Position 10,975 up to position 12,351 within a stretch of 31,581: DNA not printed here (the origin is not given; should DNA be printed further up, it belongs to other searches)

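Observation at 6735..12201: Replication-recombination module interrupted by a free-standing GIY-YIG homing endonuclease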

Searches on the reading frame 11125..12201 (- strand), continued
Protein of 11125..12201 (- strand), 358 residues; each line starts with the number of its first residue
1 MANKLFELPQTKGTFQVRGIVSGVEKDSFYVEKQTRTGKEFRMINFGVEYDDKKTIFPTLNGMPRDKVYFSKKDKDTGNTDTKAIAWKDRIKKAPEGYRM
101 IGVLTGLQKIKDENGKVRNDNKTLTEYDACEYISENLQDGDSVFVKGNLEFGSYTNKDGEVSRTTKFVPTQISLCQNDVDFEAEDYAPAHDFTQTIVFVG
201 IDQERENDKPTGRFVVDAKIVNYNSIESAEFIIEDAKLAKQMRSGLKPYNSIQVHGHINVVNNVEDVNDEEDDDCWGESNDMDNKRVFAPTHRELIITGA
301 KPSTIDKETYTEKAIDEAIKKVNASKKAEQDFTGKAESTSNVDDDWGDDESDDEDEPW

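Call 73: find_homologous_proteins(query=window:11125-12201:-, max_evalue=0.00001)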
Query window:11125-12201:- (358 aa): 1136 proteins with E <= 0.00001 among 2761 candidates; the best 120 are listed.
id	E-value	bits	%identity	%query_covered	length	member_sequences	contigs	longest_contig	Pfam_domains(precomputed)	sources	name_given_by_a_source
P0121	5.4e-237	804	100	100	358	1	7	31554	PF27337.1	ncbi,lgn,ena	-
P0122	1.1e-235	799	99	100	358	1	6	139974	PF27337.1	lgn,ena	-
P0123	1.1e-235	799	99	100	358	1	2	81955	PF27337.1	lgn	-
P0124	3.1e-235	798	99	100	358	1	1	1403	PF27337.1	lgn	-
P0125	3.4e-235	798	99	100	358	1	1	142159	PF27337.1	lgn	-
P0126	3.4e-235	798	99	100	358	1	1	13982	PF27337.1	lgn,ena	-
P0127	3.4e-235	798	99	100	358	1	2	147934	PF27337.1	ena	-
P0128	4.0e-235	798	99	100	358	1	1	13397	PF27337.1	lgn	-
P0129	4.4e-235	797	99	100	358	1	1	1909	PF27337.1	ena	-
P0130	5.5e-235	797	99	100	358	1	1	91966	PF27337.1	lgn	-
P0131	1.0e-234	796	99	100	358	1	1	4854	PF27337.1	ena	-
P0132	1.0e-234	796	99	100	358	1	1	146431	PF27337.1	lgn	-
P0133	2.3e-234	795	99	100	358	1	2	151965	PF27337.1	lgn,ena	-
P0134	2.3e-234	795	99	100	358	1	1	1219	PF27337.1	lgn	-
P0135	3.4e-234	795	99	100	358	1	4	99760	PF27337.1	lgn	-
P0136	4.6e-234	794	99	100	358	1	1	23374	PF27337.1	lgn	-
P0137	9.3e-234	793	99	100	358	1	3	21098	PF27337.1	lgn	-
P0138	9.9e-234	793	99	100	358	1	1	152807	PF27337.1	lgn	-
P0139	3.2e-233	791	99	100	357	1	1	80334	PF27337.1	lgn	-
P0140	3.2e-233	791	98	100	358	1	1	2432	PF27337.1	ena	-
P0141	3.4e-233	791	98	100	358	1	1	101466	PF27337.1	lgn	-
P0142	6.0e-233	790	98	100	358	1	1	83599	PF27337.1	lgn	-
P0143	3.0e-232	788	97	100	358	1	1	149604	PF27337.1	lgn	-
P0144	4.4e-232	788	98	100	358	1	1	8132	PF27337.1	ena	-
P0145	7.7e-232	787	98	100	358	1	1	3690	PF27337.1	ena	-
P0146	8.2e-232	787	97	100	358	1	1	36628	PF27337.1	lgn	-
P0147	2.4e-231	785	97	100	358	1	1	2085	PF27337.1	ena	-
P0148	3.1e-231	785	97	100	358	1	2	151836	PF27337.1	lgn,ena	-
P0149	6.3e-231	784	97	100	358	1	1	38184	PF27337.1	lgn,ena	-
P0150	7.4e-231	784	97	100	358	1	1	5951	PF27337.1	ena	-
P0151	1.8e-230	782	97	100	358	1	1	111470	PF27337.1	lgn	-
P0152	2.2e-230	782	97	100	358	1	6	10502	PF27337.1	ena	-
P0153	2.6e-230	782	97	100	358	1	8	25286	PF27337.1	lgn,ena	-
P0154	4.7e-230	781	96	100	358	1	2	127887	PF27337.1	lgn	-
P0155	9.5e-230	780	96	100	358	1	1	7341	PF27337.1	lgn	-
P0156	1.1e-229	780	96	100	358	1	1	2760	PF27337.1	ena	-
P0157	1.4e-229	779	96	100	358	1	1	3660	PF27337.1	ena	-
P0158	1.4e-229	779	96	100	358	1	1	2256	PF27337.1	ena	-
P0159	1.8e-229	779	96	100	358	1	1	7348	PF27337.1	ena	-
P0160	2.2e-229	779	97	100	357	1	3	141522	PF27337.1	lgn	-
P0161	3.1e-229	778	96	100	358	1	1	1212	PF27337.1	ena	-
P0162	4.0e-229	778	96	100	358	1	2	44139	PF27337.1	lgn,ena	-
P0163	5.5e-229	777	96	100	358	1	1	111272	PF27337.1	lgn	-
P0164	6.7e-229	777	96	100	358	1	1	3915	PF27337.1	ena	-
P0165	1.2e-228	776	96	100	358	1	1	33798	PF27337.1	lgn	-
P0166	1.8e-228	776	97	100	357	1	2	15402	PF27337.1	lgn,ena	-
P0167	2.4e-228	775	96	100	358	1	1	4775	PF27337.1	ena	-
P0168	1.5e-227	773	95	100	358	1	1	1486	PF27337.1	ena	-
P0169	2.0e-226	769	94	100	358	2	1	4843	PF27337.1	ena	-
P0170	4.3e-217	738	91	100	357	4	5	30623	PF27337.1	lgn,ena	-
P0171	9.1e-217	737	91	100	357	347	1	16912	PF27337.1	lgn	-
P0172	9.7e-217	737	91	100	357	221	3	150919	PF27337.1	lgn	-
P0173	2.4e-215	733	90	100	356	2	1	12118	PF27337.1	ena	-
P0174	8.5e-215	731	90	100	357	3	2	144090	PF27337.1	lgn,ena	-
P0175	1.3e-214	730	90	100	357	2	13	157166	PF27337.1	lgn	-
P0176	2.2e-211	719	90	100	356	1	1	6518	PF27337.1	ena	-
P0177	1.6e-208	710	89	100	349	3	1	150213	PF27337.1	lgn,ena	-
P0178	3.4e-206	702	88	100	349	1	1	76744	PF27337.1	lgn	-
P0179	2.2e-205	700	88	100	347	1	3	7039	PF27337.1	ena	-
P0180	9.0e-204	694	87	100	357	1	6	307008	PF27337.1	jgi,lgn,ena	jgi:hypothetical protein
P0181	1.1e-200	684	86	100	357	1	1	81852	PF27337.1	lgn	-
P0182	3.8e-193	660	82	97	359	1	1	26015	PF27337.1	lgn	-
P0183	3.9e-193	659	80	100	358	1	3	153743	PF27337.1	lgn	-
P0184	5.2e-193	659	81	100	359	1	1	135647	PF27337.1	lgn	-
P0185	6.6e-192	655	81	99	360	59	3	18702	PF27337.1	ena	-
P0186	2.7e-190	650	81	100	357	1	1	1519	PF27337.1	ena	-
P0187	3.3e-190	650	82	95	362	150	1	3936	PF27337.1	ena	-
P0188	3.9e-189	646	78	100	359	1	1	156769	PF27337.1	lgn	-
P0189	1.0e-188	645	80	97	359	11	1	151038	PF27337.1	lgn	-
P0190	7.5e-185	632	77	100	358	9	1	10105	PF27337.1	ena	-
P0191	5.1e-182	623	76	100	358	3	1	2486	PF27337.1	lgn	-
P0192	6.1e-176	603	92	83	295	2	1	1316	PF27337.1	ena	-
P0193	6.9e-173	593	74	96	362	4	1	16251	PF27337.1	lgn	-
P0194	9.6e-149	513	66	100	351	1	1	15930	PF27337.1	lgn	-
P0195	1.7e-145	503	63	99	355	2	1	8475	PF27337.1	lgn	-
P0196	2.0e-142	493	66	94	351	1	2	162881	PF27337.1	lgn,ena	-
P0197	1.4e-141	490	66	99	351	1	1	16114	PF27337.1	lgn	-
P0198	6.1e-141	488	63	100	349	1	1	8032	PF27337.1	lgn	-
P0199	2.1e-139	483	65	99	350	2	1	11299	PF27337.1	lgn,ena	-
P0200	5.6e-139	481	65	100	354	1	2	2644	PF27337.1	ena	-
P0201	3.3e-138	479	64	99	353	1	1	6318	PF27337.1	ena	-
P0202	3.3e-138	479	63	100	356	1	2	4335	PF27337.1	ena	-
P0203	5.4e-137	475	63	100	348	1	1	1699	PF27337.1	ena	-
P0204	1.0e-136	474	65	99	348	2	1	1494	PF27337.1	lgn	-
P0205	6.7e-136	471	63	99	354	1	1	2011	PF27337.1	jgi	jgi:post-segregation antitoxin (ccd killing protein)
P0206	9.5e-135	467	63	100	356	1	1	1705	PF27337.1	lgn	-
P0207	4.5e-133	462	63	99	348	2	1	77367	PF27337.1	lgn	-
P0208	4.9e-132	459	60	97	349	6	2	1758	PF27337.1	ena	-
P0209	5.6e-132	458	63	93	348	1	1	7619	PF27337.1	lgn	-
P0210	1.2e-130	454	60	99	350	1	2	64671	PF27337.1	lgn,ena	-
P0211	1.8e-130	453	61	99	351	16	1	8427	PF27337.1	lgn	-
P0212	4.3e-130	452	59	100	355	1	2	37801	PF27337.1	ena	-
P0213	4.3e-130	452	58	100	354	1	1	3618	PF27337.1,PF00436.32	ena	-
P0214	5.7e-130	452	61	99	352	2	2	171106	PF27337.1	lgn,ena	-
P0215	1.5e-129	450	59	100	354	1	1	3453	PF27337.1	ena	-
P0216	1.6e-129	450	58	100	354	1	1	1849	PF27337.1,PF00436.32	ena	-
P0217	2.0e-129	450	58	100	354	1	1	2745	PF27337.1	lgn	-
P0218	2.5e-129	450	63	99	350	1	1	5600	PF27337.1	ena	-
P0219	6.4e-129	448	58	100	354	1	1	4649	PF27337.1,PF00436.32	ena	-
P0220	1.2e-128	447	59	100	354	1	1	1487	PF27337.1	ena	-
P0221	1.7e-128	447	59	100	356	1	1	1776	PF27337.1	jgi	jgi:hypothetical protein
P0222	1.9e-128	447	62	99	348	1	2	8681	PF27337.1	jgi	jgi:hypothetical protein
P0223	4.6e-128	445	58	100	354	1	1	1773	PF27337.1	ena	-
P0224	5.6e-128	445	58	100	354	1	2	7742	PF27337.1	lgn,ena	-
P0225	8.5e-128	445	58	100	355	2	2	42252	PF27337.1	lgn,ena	-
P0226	9.2e-128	444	57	100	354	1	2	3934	PF27337.1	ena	-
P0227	2.0e-127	443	59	99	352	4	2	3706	PF27337.1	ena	-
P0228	2.0e-127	443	58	97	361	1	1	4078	PF27337.1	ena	-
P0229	2.1e-127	443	58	100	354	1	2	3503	PF27337.1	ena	-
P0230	2.3e-127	443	58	100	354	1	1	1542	PF27337.1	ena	-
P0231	2.3e-127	443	58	100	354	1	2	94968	PF27337.1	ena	-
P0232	2.8e-127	443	58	100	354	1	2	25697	PF27337.1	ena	-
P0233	3.0e-127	443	58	100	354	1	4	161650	PF27337.1,PF00436.32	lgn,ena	-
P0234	3.6e-127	443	58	100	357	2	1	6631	PF27337.1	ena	-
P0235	5.3e-127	442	57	100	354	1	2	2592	PF27337.1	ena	-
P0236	6.0e-127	442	58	100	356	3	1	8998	PF27337.1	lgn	-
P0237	6.6e-127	442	58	100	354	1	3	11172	PF27337.1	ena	-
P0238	7.5e-127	442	57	100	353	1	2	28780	PF27337.1,PF00436.32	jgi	jgi:hypothetical protein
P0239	1.0e-126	441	58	100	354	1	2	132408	PF27337.1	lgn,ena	-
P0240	1.5e-126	441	58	99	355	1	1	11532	PF27337.1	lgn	-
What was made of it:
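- On Bacterial-type SSB (PF00436): Some homologues carry a precomputed PF00436 hit (call 73).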

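Call 75: find_encoding_contigs(protein=P0121, flank=4500, max_places=6)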
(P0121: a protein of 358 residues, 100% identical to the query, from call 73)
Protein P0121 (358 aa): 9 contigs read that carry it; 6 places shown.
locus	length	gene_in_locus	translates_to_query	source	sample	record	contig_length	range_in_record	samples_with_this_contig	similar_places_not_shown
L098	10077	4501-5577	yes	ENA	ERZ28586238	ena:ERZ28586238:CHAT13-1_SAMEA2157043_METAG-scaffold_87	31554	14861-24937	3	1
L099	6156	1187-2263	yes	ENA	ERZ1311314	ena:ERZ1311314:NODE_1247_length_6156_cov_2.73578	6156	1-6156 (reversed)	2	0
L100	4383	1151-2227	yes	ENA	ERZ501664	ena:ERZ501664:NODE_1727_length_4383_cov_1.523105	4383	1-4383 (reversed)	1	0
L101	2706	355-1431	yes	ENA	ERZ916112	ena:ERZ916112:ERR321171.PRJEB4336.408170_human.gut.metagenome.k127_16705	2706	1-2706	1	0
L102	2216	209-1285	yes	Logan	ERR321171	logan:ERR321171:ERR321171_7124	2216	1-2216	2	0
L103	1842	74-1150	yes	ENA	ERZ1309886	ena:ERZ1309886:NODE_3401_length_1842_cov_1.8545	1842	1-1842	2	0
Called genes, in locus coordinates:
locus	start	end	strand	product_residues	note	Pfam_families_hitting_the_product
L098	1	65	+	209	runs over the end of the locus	PF17338:GP88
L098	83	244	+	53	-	-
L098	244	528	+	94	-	-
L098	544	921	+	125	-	-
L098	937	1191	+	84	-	-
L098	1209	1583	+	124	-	-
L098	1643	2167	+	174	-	PF13489:Methyltransf_23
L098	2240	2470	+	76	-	-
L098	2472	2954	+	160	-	-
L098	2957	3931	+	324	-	PF00589:Phage_integrase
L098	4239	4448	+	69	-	-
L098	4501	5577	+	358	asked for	PF27337:YorF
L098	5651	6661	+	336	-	PF19835:SegE_GIY-YIG, PF07460:NUMOD3 (weak)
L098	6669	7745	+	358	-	PF13479:AAA_24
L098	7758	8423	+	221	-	PF26927:Phage_SPbeta_YorH (weak)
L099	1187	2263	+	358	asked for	PF27337:YorF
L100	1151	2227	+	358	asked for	PF27337:YorF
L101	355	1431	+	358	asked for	PF27337:YorF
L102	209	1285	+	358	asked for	PF27337:YorF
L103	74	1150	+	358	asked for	PF27337:YorF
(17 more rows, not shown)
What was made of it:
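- Checked: Gene callers start it at the ATG at 8264, giving 509 aa (call 75).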

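Call 77: find_encoding_contigs(protein=P0153, flank=2600, max_places=8)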
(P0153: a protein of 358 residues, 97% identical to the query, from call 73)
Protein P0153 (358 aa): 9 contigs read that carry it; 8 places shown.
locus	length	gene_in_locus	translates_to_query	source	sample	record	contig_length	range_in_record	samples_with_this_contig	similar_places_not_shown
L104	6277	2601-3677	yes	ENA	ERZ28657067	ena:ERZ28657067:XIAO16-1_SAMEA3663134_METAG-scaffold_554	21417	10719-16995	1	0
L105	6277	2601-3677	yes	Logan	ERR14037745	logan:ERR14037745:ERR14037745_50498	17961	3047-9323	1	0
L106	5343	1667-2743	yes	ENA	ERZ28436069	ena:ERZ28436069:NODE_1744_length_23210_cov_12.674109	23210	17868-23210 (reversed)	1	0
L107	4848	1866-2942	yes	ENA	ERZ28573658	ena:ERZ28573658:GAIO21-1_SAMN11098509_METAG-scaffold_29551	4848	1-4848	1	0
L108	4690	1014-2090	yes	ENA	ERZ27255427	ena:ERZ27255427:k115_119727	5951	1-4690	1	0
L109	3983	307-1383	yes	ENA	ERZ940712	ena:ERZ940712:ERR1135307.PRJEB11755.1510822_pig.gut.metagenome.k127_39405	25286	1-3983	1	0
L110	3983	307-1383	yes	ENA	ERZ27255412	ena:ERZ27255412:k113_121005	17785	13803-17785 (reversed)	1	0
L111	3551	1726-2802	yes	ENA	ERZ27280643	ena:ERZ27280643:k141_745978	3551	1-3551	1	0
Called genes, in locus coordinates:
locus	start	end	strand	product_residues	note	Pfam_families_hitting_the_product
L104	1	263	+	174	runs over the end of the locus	PF13489:Methyltransf_23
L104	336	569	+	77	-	-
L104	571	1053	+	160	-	-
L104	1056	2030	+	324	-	PF00589:Phage_integrase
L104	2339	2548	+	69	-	-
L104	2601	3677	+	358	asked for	PF27337:YorF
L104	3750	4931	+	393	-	PF13479:AAA_24 (weak)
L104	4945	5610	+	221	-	PF26927:Phage_SPbeta_YorH (weak)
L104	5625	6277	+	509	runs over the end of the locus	-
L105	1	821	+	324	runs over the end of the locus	PF00589:Phage_integrase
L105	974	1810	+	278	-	PF22822:MrpR_N_CB, PF22823:MrpR_C_cat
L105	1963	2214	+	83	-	-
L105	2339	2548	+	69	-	-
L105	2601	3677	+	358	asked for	PF27337:YorF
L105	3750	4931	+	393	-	PF13479:AAA_24 (weak)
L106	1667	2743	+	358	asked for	PF27337:YorF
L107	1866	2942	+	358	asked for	PF27337:YorF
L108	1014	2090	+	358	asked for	PF27337:YorF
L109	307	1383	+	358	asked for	PF27337:YorF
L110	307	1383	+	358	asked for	PF27337:YorF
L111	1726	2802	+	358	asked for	PF27337:YorF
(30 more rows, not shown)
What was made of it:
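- The 97%-identical SSB allele P0153 lies in 8 human and pig gut contigs, all HEG-less with ATPase-B (call 77).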

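Call 78: find_encoding_contigs(protein=P0175, flank=2600, max_places=10)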
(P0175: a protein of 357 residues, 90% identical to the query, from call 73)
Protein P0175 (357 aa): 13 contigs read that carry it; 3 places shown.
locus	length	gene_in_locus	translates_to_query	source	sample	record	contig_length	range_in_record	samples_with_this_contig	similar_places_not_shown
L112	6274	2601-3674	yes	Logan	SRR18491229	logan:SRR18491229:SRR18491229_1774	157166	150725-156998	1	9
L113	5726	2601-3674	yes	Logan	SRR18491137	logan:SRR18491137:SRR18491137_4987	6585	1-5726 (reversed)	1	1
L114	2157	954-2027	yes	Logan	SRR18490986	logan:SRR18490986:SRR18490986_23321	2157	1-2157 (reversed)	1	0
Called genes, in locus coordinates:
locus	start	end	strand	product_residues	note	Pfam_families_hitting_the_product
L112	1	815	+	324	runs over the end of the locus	PF00589:Phage_integrase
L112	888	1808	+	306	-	PF22822:MrpR_N_CB, PF22823:MrpR_C_cat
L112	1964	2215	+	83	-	-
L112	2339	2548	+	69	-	-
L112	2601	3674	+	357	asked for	PF27337:YorF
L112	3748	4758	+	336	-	PF19835:SegE_GIY-YIG, PF07460:NUMOD3 (weak)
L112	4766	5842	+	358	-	PF13479:AAA_24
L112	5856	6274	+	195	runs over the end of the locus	?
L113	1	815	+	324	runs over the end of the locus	PF00589:Phage_integrase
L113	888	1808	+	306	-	PF22822:MrpR_N_CB, PF22823:MrpR_C_cat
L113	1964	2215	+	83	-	-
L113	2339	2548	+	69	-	-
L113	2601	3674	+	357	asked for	PF27337:YorF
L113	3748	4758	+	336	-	PF19835:SegE_GIY-YIG, PF07460:NUMOD3 (weak)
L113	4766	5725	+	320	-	?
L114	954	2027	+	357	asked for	PF27337:YorF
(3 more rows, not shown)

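Call 83: predict_structure(alignment_id=A7)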
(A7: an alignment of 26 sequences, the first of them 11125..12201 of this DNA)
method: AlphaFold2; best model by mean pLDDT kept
length: 358 residues; sequences in the alignment: 26
mean_pLDDT: 46.9   pTM: 0.36
mean pLDDT of the five models: 46.9, 41.5, 40.4, 37.9, 37.0
residues with pLDDT >= 90: 0; 70-90: 47; 50-70: 71; < 50: 240
segments of 3 or more residues with pLDDT < 50: 1-71, 78-80, 87-91, 98-110, 116-156, 159-190, 222-225, 262-292, 304-307, 328-358
pLDDT, mean of each block of 10 residues (from residue 1): 29 36 33 28 28 27 36 54 49 49 32 50 36 40 41 44 40 38 41 68 83 79 55 83 77 62 42 35 38 63 51 64 53 38 33 32
secondary structure, 60 per line:
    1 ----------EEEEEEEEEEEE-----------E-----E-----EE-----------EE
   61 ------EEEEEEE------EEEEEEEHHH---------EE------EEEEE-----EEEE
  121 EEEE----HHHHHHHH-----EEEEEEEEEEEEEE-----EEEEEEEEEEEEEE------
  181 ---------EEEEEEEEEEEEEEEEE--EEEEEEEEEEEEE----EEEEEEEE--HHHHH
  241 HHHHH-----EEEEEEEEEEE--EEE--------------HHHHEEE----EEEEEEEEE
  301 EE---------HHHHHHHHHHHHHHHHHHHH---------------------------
elements in order: E11-22 E67-73 E80-86 E107-111 E117-124 H129-136 E142-155 E161-174 E190-206 E209-221 E226-233 H236-245 E251-261 E264-266 H281-284 E285-287 E292-302 H312-331
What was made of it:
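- On Bacterial-type SSB (PF00436): The AF2 model was unusable, pLDDT 46.9 (call 83).
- Tried and rejected: The AF2 model of the SSB-like protein had pLDDT 46.9 and was unusable, so I ran no fold search on it (call 83).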
